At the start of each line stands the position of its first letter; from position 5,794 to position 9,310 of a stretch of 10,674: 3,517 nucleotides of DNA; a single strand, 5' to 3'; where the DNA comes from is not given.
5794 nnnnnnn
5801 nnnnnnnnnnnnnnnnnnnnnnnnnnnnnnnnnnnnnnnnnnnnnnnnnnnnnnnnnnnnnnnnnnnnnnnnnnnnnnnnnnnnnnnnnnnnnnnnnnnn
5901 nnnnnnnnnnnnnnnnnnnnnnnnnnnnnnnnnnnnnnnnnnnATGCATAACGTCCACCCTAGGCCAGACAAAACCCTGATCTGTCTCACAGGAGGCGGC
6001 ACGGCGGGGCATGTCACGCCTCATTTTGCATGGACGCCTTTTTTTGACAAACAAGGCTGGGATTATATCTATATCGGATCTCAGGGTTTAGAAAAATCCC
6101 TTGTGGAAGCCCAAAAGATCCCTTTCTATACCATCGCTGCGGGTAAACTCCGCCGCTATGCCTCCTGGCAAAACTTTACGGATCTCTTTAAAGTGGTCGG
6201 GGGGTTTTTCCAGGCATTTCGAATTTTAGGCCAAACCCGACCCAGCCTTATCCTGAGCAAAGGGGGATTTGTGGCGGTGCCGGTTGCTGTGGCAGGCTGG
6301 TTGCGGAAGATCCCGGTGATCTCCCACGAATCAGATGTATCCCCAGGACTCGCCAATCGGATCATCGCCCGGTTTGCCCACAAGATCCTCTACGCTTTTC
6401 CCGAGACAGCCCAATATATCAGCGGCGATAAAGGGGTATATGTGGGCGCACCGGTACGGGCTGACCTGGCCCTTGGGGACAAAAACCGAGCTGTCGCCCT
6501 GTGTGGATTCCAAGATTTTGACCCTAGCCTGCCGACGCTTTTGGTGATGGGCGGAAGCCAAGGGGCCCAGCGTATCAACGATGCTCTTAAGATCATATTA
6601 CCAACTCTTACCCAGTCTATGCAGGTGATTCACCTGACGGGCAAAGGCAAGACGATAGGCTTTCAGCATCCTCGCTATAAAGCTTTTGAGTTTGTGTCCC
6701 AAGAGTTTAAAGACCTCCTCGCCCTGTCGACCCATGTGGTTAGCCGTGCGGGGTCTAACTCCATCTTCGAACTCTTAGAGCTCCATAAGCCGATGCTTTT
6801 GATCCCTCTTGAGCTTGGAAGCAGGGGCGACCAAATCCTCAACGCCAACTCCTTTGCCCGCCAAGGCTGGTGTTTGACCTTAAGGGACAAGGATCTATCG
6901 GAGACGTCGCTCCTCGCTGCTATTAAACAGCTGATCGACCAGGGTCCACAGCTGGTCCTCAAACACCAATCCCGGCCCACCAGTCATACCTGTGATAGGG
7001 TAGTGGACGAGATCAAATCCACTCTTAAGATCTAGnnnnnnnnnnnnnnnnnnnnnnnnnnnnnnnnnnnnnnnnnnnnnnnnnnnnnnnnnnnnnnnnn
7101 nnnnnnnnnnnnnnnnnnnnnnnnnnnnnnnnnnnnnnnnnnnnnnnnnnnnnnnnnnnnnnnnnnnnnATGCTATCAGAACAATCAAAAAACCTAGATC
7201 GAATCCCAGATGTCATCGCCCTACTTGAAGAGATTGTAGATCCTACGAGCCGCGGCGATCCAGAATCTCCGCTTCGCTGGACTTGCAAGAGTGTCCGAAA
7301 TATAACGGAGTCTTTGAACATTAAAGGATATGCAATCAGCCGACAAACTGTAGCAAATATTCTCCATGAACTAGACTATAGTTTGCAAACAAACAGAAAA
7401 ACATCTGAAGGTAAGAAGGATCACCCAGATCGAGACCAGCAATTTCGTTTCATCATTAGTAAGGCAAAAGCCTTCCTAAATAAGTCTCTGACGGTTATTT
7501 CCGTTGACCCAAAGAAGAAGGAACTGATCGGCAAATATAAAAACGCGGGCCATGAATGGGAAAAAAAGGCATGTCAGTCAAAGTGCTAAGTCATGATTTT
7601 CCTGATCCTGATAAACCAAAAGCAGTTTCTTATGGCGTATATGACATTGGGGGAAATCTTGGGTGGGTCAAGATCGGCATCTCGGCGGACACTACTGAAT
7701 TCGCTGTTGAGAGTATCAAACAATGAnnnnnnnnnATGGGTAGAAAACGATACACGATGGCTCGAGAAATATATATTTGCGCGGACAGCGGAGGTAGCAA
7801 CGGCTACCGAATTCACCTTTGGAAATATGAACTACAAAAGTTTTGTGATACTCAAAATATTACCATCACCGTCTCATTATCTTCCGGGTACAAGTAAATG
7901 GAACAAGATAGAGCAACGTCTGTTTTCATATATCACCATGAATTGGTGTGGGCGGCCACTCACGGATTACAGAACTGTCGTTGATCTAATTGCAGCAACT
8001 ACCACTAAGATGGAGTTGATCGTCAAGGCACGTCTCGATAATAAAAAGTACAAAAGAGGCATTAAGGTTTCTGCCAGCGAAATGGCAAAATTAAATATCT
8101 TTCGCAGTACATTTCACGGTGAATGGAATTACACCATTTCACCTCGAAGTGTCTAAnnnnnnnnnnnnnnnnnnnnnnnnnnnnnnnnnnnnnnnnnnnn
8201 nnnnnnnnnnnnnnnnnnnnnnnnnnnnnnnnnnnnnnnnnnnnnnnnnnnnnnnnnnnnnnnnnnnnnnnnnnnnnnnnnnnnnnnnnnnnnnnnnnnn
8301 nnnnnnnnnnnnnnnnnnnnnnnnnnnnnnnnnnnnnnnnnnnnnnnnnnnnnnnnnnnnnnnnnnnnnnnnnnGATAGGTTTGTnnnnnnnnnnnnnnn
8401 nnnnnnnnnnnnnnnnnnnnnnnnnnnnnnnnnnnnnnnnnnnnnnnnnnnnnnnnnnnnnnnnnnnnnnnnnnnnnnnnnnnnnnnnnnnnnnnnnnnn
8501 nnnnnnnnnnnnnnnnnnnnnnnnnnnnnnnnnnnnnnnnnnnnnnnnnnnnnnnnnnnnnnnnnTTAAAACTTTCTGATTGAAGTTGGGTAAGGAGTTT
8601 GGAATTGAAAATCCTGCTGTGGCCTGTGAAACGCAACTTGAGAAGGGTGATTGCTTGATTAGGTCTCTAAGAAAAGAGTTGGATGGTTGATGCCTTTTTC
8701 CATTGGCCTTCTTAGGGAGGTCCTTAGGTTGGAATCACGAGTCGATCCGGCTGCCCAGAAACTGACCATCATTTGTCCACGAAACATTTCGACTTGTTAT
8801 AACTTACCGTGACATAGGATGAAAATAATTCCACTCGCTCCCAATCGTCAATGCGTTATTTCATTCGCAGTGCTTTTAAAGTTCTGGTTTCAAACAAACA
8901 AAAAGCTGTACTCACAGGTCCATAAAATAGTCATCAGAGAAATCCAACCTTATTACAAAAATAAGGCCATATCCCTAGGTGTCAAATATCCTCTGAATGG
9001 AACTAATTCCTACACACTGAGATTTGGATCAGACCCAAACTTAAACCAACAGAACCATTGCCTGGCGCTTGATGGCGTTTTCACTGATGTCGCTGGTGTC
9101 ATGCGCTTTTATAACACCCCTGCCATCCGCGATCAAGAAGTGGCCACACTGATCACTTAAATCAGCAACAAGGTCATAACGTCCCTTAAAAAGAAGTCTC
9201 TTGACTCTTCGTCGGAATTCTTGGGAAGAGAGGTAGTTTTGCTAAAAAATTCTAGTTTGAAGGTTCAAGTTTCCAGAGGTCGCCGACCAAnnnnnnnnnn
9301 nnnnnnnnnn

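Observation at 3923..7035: Orphan oppD/oppF ATPase pair translationally coupled to murG, outside any dcw cluster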

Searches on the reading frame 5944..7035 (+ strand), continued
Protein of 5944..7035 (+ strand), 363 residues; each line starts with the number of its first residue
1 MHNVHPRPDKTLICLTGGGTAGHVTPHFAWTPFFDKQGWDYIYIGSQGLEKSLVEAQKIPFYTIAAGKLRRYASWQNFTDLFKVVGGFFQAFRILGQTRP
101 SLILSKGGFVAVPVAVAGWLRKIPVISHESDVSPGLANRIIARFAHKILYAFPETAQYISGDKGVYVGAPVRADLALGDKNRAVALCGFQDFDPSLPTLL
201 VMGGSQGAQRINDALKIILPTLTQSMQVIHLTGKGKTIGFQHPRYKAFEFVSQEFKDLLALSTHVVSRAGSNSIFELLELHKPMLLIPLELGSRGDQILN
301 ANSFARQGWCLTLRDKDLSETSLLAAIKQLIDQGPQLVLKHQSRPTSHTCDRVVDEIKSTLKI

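Call 50: search_protein_families(library=ncbifam, proteins=[L004:6857-7528:+, L004:7536-8039:+, L004:5076-6860:+, L004:3140-4132:+, L004:11200-12027:+, L001:2-1186:-, L001:4861-6750:+], max_evalue=0.01)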
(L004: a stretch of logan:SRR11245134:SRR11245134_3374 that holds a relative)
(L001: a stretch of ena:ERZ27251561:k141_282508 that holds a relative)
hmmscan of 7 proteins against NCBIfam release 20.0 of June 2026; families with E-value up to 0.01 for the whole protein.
L004:6857-7528:+ (223 aa): 0 families

L004:7536-8039:+ (167 aa): 2 families
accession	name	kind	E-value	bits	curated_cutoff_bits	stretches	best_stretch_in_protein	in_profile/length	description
TIGR02538.1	type_IV_pilB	equivalog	7.1e-07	28.2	675.65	1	13-157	4-144/564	type IV-A pilus assembly ATPase PilB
NF012033.0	PRK15489.1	equivalog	1.3e-06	26.9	537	1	43-148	524-626/703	glycosyl transferase family protein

L004:5076-6860:+ (594 aa): 33 families (the best 25 are shown)
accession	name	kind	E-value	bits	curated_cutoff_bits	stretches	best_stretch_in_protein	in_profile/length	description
TIGR02917.1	PEP_TPR_lipo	equivalog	8.9e-45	152.9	312.2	3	67-239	464-636/899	XrtA/PEP-CTERM system TPR-repeat protein PrsT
NF040959.1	MamA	equivalog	2.3e-32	112.1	200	3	248-365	47-163/204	magnetosome protein MamA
TIGR02521.1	type_IV_pilW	equivalog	1.7e-17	63.7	154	2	518-580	37-99/234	type IV pilus biogenesis/stability protein PilW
TIGR03939.1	PGA_TPR_OMP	equivalog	7.3e-16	57.5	366.65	3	183-287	99-203/800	poly-beta-1,6 N-acetyl-D-glucosamine export porin PgaA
NF052415.1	T3SS_chap_SctY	equivalog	7.4e-15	55.4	70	1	251-332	19-102/106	type III secretion apparatus assembly chaperone SctY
TIGR00540.1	TPR_hemY_coli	hypoth_equivalog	8.5e-14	51.1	142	2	500-572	314-385/385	heme biosynthesis-associated TPR protein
NF033920.0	C39_PA2778_fam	equivalog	1.2e-13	51.1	150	0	415-509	162-255/255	PA2778 family cysteine peptidase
NF033762.1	social_mot_Tgl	equivalog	1.8e-13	50.4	225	1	447-575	35-165/252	social motility TPR repeat lipoprotein Tgl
NF052400.1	M48_BAM_BepA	equivalog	6.6e-13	48.2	570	2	479-556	308-385/483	beta-barrel assembly-enhancing protease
NF033758.1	gliding_GltE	equivalog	1.4e-12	47.4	225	1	218-295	100-177/411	adventurous gliding motility TPR repeat lipoprotein GltE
NF008757.0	PRK11788.1-5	equivalog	7.2e-12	45.1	363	1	155-361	126-337/388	lipopolysaccharide assembly protein LapB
NF040561.1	PrimPol_Msp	equivalog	1.5e-10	40.3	200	1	218-288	5-75/515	CRISPR-associated primase-polymerase type A1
NF008755.0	PRK11788.1-3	equivalog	2.9e-10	40.1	430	1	156-300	127-277/388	lipopolysaccharide assembly protein LapB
TIGR02795.1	tol_pal_ybgF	equivalog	1.7e-09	38.3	90.1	0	310-408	5-109/119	tol-pal system protein YbgF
TIGR02552.1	LcrH_SycD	equivalog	4.2e-09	36.2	104.8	0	219-306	33-120/136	SycD/LcrH family type III secretion system chaperone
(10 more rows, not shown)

L004:3140-4132:+ (330 aa): 1 family
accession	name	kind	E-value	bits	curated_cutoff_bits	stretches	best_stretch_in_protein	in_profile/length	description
NF040596.1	MXAN_2562_fam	subfamily_domain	1.4e-16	60.8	100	1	92-327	6-207/208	MXAN_2562 family outer membrane beta-barrel protein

L004:11200-12027:+ (275 aa): 0 families

L001:2-1186:- (395 aa): 7 families
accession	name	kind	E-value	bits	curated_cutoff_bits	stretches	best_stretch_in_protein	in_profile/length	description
NF002924.0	PRK03562.1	equivalog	1.1e-69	235.5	752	1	3-378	5-376/623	glutathione-regulated potassium-efflux system protein KefC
NF002973.0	PRK03659.1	equivalog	1.3e-66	225.4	804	1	4-380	6-375/602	glutathione-regulated potassium-efflux system protein KefB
TIGR00932.1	2a37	subfamily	3.2e-56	190.8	238.3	1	14-288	3-275/275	monovalent cation:proton antiporter-2 (CPA2) family protein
NF007950.1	PRK10669.1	equivalog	6e-46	157.4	700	1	17-379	20-385/547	YbaL family putative K(+) efflux transporter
NF045626.1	FeTrans_MagA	equivalog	1.4e-43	149.3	700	1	10-377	13-373/386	iron transporter MagA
NF003716.0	PRK05326.1-3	equivalog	5.6e-08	31.7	355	1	14-266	17-267/499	potassium/proton antiporter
NF003715.0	PRK05326.1-2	equivalog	0.0012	17.2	309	1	4-262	9-263/595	potassium/proton antiporter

L001:4861-6750:+ (629 aa): 25 families
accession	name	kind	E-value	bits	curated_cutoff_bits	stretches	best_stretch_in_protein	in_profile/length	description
TIGR02917.1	PEP_TPR_lipo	equivalog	5.4e-40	137.1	312.2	2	78-374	465-758/899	XrtA/PEP-CTERM system TPR-repeat protein PrsT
NF040959.1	MamA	equivalog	2.7e-34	118.4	200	4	257-374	46-161/204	magnetosome protein MamA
TIGR00540.1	TPR_hemY_coli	hypoth_equivalog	2.6e-16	59.4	142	2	507-583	310-385/385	heme biosynthesis-associated TPR protein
TIGR02521.1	type_IV_pilW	equivalog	6.8e-15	55.2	154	1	481-599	58-177/234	type IV pilus biogenesis/stability protein PilW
TIGR03939.1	PGA_TPR_OMP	equivalog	1.6e-14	53.1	366.65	3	296-456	33-190/800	poly-beta-1,6 N-acetyl-D-glucosamine export porin PgaA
NF052415.1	T3SS_chap_SctY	equivalog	2.4e-14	53.7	70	2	524-589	7-72/106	type III secretion apparatus assembly chaperone SctY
TIGR02552.1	LcrH_SycD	equivalog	4.6e-13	49.1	104.8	2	475-603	5-132/136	SycD/LcrH family type III secretion system chaperone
NF052400.1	M48_BAM_BepA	equivalog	3.8e-12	45.8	570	2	485-600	303-418/483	beta-barrel assembly-enhancing protease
NF008757.0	PRK11788.1-5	equivalog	3.5e-11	42.9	363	1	157-362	118-326/388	lipopolysaccharide assembly protein LapB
NF033762.1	social_mot_Tgl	equivalog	4.8e-11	42.5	225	1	460-583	37-162/252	social motility TPR repeat lipoprotein Tgl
NF033920.0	C39_PA2778_fam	equivalog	4e-10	39.5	150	0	126-204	170-248/255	PA2778 family cysteine peptidase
NF033758.1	gliding_GltE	equivalog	1.4e-09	37.4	225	1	249-310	121-182/411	adventurous gliding motility TPR repeat lipoprotein GltE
NF009037.0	PRK12370.1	equivalog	1.4e-09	36.9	589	1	461-559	312-408/553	HilA/EilA family virulence transcriptional regulator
NF040561.1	PrimPol_Msp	equivalog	3.8e-09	35.7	200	1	230-327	7-99/515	CRISPR-associated primase-polymerase type A1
NF008756.0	PRK11788.1-4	equivalog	2.3e-08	33.5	474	0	166-356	127-320/389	lipopolysaccharide assembly protein LapB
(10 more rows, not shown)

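Call 54: find_related_loci(query=A1, collection=metagenome_contigs, flank=10000)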
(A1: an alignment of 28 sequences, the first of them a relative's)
Query A1 (363 aa) in metagenome_contigs; peptide patterns used: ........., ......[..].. (x = any residue, [..] = any of these).
600 stretches matched a pattern (row limit reached: there are more); 585 encode a relative of the query (tblastn E <= 1e-3); the best 80 are kept; 80 distinct loci.
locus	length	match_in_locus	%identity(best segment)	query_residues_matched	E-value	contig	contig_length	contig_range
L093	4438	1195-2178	56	13-344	3e-122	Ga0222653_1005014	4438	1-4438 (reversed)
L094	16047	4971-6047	53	4-360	8e-115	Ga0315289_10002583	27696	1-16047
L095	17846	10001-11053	47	13-362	3e-106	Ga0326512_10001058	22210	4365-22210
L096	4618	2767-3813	48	10-363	2e-104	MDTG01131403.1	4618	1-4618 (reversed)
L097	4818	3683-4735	47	13-362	6e-103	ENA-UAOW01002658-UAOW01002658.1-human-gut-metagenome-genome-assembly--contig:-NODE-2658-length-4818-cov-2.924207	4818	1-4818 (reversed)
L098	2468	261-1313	47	13-362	9e-106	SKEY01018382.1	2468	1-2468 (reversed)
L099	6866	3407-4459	47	13-362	5e-101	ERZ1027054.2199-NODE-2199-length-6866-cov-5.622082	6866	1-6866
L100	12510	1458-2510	47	13-362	8e-101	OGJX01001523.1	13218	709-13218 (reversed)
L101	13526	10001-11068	47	10-362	2e-100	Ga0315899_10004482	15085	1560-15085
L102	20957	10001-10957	50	13-330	3e-100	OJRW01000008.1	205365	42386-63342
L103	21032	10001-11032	46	15-357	5e-100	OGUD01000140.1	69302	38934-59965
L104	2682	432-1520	45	2-362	3e-103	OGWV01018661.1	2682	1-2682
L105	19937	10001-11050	46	13-363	7e-100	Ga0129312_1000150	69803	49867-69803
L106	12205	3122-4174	47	13-362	1e-99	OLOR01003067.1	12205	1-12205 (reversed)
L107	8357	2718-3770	47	13-362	1e-99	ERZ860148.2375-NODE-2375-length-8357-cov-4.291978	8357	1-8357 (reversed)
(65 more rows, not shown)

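Call 56: find_encoding_contigs(protein=P0049, flank=10000, max_places=1)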
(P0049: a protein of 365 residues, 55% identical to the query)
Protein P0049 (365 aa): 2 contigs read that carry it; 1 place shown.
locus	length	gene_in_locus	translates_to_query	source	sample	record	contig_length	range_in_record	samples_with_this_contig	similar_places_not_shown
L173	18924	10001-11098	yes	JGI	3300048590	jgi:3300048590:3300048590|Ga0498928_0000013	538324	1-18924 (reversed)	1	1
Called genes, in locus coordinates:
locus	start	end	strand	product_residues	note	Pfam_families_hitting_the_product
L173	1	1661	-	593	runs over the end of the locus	PF13414:TPR_11 (faint), PF13424:TPR_12 (faint), PF00534:Glycos_transf_1, PF13428:TPR_14 (faint), PF14559:TPR_19 (faint), PF00515:TPR_1 (faint), PF07719:TPR_2 (faint), PF12895:ANAPC3 (faint), +3 more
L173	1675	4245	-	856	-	PF00595:PDZ, PF13180:PDZ_2, PF17820:PDZ_6, PF03572:Peptidase_S41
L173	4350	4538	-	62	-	-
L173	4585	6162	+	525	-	PF13431:TPR_17 (faint), PF04733:Coatomer_E (faint), PF00515:TPR_1 (faint), PF07719:TPR_2 (faint), PF13181:TPR_8 (faint), PF13414:TPR_11 (faint), PF13424:TPR_12 (faint), PF13428:TPR_14 (faint), +3 more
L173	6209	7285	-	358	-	PF07075:NamZ_N, PF20732:NamZ_C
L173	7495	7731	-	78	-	-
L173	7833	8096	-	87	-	-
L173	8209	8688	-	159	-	PF07238:PilZ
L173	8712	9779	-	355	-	PF13462:Thioredoxin_4, PF01323:DSBA, PF13098:Thioredoxin_2 (faint)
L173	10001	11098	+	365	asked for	PF03033:Glyco_transf_28, PF04101:Glyco_tran_28_C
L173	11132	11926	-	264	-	-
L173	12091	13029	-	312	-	PF01242:PTPS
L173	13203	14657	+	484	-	PF00749:tRNA-synt_1c, PF19269:Anticodon_2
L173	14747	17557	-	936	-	PF00176:SNF2-rel_dom, PF00270:DEAD (weak), PF04851:ResIII, PF00271:Helicase_C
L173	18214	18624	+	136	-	PF00072:Response_reg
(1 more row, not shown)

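Call 57: find_encoding_contigs(protein=P0103, flank=10000, max_places=1)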
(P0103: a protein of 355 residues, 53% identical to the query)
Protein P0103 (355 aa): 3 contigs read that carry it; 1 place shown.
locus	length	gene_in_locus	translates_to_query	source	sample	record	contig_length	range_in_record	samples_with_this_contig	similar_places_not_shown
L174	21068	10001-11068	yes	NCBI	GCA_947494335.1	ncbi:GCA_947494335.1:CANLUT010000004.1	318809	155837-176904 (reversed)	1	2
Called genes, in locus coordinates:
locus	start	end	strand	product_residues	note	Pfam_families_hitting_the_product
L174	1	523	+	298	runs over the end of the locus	PF01148:CTP_transf_1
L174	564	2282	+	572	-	PF02163:Peptidase_M50, PF00595:PDZ (faint), PF13180:PDZ_2 (weak), PF17820:PDZ_6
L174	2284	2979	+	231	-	PF00814:TsaD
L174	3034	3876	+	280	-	PF01066:CDP-OH_P_transf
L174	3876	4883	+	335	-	PF01118:Semialdhyde_dh, PF02774:Semialdhyde_dhC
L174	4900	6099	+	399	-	-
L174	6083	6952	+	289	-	PF01416:PseudoU_synth_1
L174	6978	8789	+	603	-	PF07719:TPR_2 (faint), PF09295:ChAPs (faint), PF25063:ARM_TT21_C (weak), PF14559:TPR_19, PF23914:TPR_CcmH_CycH, PF14559:TPR_19 (weak), PF13432:TPR_16 (weak), PF13424:TPR_12 (weak), +17 more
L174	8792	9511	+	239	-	-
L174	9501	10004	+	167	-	PF05157:MshEN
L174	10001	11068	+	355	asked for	PF03033:Glyco_transf_28, PF04101:Glyco_tran_28_C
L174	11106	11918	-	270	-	PF00595:PDZ, PF13180:PDZ_2, PF17820:PDZ_6, PF00578:AhpC-TSA, PF08534:Redoxin, PF00085:Thioredoxin, PF13905:Thioredoxin_8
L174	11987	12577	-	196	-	PF00117:GATase, PF07722:Peptidase_C26 (weak)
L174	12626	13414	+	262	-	-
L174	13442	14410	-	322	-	PF01242:PTPS (weak)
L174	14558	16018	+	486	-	PF00749:tRNA-synt_1c, PF19269:Anticodon_2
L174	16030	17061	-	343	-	PF00756:Esterase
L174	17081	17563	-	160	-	PF00300:His_Phos_1 (weak)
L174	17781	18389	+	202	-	PF00072:Response_reg, PF00196:GerE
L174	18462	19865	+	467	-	-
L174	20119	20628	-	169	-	PF00072:Response_reg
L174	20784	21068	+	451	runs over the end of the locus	PF01761:DHQ_synthase, PF24621:DHQS_C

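Call 59: search_protein_families(library=padloc, proteins=[window:5944-7035:+], max_evalue=0.001)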
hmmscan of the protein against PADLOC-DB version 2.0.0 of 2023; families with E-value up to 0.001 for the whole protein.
window:5944-7035:+ (363 aa): 0 families

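Call 62: list_cluster_members(proteins=[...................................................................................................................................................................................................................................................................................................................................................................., P0099, P0105])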
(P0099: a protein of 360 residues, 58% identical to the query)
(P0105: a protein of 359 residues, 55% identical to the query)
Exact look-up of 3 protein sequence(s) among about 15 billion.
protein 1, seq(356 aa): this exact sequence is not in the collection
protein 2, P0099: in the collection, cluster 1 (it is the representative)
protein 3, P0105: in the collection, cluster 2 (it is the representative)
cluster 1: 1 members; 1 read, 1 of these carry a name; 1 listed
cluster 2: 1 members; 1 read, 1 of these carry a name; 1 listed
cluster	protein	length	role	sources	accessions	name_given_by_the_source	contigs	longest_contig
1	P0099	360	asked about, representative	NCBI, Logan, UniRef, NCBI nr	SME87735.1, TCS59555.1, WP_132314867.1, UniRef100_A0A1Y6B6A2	undecaprenyldiphospho-muramoylpentapeptide beta-N-acetylglucosaminyltransferase ... | UDP-N-acetylglucosamine--N-acetylmuramyl-(pentapeptide) pyrophosphoryl-undecaprenol ...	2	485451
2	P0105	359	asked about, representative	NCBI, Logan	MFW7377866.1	MAG: undecaprenyldiphospho-muramoylpentapeptide beta-N-acetylglucosaminyltransferase ...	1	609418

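Call 63: search_protein_families(library=ncbifam, proteins=[P0099, P0105, P0011, P0002], max_evalue=1e-20)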
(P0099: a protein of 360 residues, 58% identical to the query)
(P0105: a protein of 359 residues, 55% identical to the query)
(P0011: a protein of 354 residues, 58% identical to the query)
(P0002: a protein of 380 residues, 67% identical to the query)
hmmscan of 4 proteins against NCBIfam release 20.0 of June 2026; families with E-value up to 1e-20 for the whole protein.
P0099 (360 aa): 2 families
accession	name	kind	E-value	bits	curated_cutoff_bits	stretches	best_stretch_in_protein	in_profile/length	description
NF009102.0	PRK12446.1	equivalog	5.4e-107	357.7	339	1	6-336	2-335/352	undecaprenyldiphospho-muramoylpentapeptide beta-N-acetylglucosaminyltransferase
TIGR01133.1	murG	equivalog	5.5e-74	249.3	250.25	1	5-341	5-344/353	undecaprenyldiphospho-muramoylpentapeptide beta-N-acetylglucosaminyltransferase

P0105 (359 aa): 2 families
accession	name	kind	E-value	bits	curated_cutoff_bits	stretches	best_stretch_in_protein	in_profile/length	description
NF009102.0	PRK12446.1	equivalog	8.6e-107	357.1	339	1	9-333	3-327/352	undecaprenyldiphospho-muramoylpentapeptide beta-N-acetylglucosaminyltransferase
TIGR01133.1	murG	equivalog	1.9e-79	267.2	250.25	1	6-335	4-330/353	undecaprenyldiphospho-muramoylpentapeptide beta-N-acetylglucosaminyltransferase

P0011 (354 aa): 2 families
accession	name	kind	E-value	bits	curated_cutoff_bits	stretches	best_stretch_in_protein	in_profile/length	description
NF009102.0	PRK12446.1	equivalog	2.5e-112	375.3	339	1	5-350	3-351/352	undecaprenyldiphospho-muramoylpentapeptide beta-N-acetylglucosaminyltransferase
TIGR01133.1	murG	equivalog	2.6e-76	256.9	250.25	1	4-345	6-350/353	undecaprenyldiphospho-muramoylpentapeptide beta-N-acetylglucosaminyltransferase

P0002 (380 aa): 2 families
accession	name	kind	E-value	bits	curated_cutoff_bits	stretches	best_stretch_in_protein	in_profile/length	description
NF009102.0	PRK12446.1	equivalog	2.5e-105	352.2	339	1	16-338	2-323/352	undecaprenyldiphospho-muramoylpentapeptide beta-N-acetylglucosaminyltransferase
TIGR01133.1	murG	equivalog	8.9e-70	235.4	250.25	1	12-340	2-326/353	undecaprenyldiphospho-muramoylpentapeptide beta-N-acetylglucosaminyltransferase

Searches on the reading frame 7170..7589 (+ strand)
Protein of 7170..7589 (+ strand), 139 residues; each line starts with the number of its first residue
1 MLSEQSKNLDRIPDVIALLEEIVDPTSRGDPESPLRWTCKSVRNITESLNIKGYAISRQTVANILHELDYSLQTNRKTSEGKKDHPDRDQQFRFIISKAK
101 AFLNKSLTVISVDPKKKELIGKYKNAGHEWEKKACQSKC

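Call 6: search_protein_families(library=pfam, proteins=[window:7170-7589:+], max_evalue=0.01)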
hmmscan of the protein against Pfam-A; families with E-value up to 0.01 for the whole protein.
window:7170-7589:+ (139 aa): 3 families
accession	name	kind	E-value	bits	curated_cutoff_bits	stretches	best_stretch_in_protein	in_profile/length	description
PF07592.17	DDE_Tnp_ISAZ013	-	2.7e-41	142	26.9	1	19-134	2-116/308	Rhodopirellula transposase DDE domain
PF01498.24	HTH_Tnp_Tc3_2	-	0.00022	21.9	31.5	1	40-84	14-58/72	Transposase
PF13592.12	HTH_33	-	0.0077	16.2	25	0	36-79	4-45/60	Winged helix-turn helix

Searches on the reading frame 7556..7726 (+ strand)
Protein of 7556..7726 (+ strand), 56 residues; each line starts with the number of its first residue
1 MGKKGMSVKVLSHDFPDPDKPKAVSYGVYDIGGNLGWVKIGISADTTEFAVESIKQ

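Call 58: search_protein_families(library=pfam, proteins=[window:7556-7726:+], max_evalue=0.1)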
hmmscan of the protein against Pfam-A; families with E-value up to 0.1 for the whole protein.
window:7556-7726:+ (56 aa): 1 family
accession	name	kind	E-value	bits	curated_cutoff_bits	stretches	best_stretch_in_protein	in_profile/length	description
PF07592.17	DDE_Tnp_ISAZ013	-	1.5e-15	57.5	26.9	1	3-56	114-167/308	Rhodopirellula transposase DDE domain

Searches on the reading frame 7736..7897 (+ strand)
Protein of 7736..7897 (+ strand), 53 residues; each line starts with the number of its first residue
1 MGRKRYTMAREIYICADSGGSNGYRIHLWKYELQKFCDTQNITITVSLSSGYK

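Call 58: search_protein_families(library=pfam, proteins=[window:7736-7897:+], max_evalue=0.1)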
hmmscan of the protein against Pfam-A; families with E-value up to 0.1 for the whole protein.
window:7736-7897:+ (53 aa): 1 family
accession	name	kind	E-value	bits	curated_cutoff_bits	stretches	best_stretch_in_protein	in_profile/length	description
PF07592.17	DDE_Tnp_ISAZ013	-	1.9e-12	47.3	26.9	1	1-47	172-218/308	Rhodopirellula transposase DDE domain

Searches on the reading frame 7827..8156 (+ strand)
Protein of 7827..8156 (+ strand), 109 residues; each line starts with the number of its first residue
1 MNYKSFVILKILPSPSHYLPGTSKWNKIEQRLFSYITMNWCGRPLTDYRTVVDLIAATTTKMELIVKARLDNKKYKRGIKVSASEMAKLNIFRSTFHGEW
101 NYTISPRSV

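Call 6: search_protein_families(library=pfam, proteins=[window:7827-8156:+], max_evalue=0.01)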
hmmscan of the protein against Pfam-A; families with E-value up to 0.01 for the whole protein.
window:7827-8156:+ (109 aa): 1 family
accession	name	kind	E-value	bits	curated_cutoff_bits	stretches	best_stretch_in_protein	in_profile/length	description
PF07592.17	DDE_Tnp_ISAZ013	-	1.9e-34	119.5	26.9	1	16-106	218-308/308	Rhodopirellula transposase DDE domain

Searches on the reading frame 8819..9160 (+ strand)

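Call 58: search_protein_families(library=pfam, proteins=[window:8819-9160:+], max_evalue=0.1)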
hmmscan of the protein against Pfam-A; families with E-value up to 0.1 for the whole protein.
window:8819-9160:+ (113 aa): 1 family
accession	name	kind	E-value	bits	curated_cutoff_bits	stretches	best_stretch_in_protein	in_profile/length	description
PF22459.2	PrgX_C_TPR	-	0.0084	16.4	27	1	9-59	11-60/190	Pheromone cCF10 receptor, C-terminal TPR region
